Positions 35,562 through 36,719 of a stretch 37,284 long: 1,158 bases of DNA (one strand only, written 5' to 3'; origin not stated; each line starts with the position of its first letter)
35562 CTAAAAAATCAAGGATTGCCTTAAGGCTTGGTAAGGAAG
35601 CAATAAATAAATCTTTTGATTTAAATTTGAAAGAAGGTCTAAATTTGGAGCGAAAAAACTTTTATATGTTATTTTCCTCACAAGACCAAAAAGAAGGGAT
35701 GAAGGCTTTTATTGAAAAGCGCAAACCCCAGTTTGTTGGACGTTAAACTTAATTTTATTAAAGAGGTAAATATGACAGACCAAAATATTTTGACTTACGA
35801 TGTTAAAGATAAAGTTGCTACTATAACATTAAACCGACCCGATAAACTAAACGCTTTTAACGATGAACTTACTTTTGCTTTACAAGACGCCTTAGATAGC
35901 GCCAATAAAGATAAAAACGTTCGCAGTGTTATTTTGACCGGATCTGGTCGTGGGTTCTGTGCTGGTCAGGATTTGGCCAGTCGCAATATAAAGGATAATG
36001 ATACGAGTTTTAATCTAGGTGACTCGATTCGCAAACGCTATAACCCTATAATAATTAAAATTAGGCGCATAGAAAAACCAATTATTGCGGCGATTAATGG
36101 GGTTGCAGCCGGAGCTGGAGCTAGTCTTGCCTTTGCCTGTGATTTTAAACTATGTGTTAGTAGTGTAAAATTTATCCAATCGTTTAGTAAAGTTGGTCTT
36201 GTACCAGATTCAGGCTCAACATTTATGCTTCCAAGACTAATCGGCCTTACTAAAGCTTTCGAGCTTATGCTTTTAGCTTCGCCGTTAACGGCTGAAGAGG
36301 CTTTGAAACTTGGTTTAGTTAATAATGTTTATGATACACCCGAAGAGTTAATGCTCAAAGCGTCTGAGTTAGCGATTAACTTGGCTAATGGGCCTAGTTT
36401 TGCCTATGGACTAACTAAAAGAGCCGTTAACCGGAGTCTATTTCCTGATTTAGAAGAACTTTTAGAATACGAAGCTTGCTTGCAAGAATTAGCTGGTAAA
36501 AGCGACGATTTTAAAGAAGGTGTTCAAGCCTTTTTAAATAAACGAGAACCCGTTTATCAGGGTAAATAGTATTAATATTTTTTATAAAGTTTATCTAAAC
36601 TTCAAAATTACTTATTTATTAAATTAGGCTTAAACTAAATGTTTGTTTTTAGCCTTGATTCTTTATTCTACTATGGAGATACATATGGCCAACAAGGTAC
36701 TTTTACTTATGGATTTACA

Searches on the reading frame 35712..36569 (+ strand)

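Call 75: search_protein_families(library=pfam, proteins=[window:35712-36569:+])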
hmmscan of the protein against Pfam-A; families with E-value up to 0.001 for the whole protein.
window:35712-36569:+ (285 aa): 2 families
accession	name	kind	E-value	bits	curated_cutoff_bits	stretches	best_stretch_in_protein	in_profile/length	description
PF00378.25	ECH_1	-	2.9e-61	207.4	27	1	32-284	3-250/251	Enoyl-CoA hydratase/isomerase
PF16113.10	ECH_2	-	2.2e-33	116.6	27.2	1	36-209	2-174/335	Enoyl-CoA hydratase/isomerase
